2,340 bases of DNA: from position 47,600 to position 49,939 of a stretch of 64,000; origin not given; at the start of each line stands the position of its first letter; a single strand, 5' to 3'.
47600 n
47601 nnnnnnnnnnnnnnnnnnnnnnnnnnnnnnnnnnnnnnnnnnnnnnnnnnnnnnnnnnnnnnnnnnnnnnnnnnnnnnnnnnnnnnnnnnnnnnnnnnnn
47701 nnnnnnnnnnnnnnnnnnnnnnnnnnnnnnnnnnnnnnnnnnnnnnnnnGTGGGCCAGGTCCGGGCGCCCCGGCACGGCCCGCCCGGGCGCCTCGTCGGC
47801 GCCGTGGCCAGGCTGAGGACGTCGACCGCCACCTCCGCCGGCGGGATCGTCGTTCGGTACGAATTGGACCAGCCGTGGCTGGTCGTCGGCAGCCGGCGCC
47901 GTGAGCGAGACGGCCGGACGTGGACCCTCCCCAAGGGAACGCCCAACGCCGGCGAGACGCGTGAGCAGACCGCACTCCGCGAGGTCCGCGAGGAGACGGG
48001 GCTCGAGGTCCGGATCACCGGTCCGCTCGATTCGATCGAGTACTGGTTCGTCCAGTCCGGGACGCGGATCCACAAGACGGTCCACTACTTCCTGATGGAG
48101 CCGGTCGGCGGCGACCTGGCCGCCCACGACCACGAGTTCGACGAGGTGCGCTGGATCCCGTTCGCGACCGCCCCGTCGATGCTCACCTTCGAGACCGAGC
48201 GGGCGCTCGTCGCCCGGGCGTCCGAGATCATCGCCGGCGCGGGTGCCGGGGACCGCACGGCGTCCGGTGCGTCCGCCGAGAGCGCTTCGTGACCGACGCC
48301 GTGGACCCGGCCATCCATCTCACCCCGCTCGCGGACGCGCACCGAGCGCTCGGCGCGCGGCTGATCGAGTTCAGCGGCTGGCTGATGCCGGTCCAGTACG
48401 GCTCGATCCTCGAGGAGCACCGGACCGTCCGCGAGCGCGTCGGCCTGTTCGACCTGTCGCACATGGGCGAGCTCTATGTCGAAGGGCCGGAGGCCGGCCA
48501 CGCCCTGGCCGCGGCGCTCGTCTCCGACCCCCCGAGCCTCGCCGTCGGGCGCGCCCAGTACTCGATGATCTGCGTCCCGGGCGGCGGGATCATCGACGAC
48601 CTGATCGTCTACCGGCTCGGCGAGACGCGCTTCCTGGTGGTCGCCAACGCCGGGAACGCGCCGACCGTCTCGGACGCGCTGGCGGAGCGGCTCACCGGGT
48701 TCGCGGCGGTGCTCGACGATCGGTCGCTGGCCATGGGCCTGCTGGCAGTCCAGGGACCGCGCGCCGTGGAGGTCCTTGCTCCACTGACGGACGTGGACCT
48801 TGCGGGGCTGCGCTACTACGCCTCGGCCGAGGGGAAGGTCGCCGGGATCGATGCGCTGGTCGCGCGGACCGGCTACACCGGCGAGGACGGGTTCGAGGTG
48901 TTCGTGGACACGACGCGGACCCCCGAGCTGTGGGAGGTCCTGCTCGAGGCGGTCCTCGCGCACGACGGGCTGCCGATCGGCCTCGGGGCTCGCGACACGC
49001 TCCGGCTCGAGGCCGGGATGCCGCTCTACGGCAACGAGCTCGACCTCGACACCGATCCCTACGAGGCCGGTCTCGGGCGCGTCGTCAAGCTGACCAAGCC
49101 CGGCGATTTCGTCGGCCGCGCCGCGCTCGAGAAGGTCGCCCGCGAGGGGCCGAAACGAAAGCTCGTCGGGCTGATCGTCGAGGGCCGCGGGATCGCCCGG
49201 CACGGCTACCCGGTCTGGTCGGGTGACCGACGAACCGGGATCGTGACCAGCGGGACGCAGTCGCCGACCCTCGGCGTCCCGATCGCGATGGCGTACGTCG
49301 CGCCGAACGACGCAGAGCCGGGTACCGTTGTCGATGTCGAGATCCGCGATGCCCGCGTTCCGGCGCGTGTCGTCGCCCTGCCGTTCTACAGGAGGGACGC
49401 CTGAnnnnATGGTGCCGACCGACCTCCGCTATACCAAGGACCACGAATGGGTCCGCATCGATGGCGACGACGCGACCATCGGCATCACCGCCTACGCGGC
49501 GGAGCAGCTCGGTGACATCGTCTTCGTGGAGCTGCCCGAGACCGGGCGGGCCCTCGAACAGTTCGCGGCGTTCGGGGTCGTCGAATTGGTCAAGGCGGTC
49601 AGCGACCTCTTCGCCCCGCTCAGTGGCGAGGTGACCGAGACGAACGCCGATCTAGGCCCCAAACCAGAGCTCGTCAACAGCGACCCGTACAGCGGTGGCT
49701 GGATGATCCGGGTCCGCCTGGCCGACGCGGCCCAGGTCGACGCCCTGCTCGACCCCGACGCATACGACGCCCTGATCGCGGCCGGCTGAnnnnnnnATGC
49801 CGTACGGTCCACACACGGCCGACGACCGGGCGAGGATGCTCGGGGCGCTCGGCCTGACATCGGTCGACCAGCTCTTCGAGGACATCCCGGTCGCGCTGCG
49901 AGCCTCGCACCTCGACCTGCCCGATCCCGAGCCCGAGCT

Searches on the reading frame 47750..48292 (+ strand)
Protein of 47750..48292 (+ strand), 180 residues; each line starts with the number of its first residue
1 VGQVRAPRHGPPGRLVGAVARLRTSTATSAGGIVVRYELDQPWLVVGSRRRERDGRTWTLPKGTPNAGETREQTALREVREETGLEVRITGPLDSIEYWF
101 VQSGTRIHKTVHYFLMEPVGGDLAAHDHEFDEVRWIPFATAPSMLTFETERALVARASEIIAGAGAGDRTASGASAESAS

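Call 25: search_protein_families(library=pfam, proteins=[window:47750-48292:+])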
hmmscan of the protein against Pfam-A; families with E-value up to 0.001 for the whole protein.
window:47750-48292:+ (180 aa): 1 family
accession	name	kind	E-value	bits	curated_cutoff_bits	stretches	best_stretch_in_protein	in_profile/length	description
PF00293.34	NUDIX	-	1e-21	77.7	21.1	1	33-143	8-119/134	NUDIX domain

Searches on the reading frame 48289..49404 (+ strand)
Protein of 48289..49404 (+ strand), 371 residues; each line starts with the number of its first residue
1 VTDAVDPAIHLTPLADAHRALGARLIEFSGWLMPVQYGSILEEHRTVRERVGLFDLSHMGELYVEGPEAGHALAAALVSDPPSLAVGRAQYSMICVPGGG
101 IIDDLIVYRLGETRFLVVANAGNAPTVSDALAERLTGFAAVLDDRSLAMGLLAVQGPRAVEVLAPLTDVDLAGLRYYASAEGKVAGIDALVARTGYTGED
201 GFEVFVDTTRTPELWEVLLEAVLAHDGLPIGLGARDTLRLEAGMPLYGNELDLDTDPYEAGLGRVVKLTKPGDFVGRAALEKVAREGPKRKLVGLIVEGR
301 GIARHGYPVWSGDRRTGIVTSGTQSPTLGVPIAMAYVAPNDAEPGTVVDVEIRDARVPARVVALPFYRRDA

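Call 25: search_protein_families(library=pfam, proteins=[window:48289-49404:+])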
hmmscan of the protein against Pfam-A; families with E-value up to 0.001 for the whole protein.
window:48289-49404:+ (371 aa): 2 families
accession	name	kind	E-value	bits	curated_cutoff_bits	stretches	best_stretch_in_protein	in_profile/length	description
PF01571.26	GCV_T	-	5e-86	288.5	25.6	1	14-264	1-254/255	Aminomethyltransferase folate-binding domain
PF08669.17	GCV_T_C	-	4.8e-27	94.1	25.9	1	290-367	1-79/80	Glycine cleavage T-protein C-terminal barrel domain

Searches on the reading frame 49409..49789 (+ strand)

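Call 26: search_protein_families(library=pfam, proteins=[window:49409-49789:+])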
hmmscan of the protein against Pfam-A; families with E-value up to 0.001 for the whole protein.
window:49409-49789:+ (126 aa): 1 family
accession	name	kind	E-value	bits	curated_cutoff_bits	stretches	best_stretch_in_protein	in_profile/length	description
PF01597.25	GCV_H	-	1.4e-39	135.2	22.2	1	6-123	1-119/122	Glycine cleavage H-protein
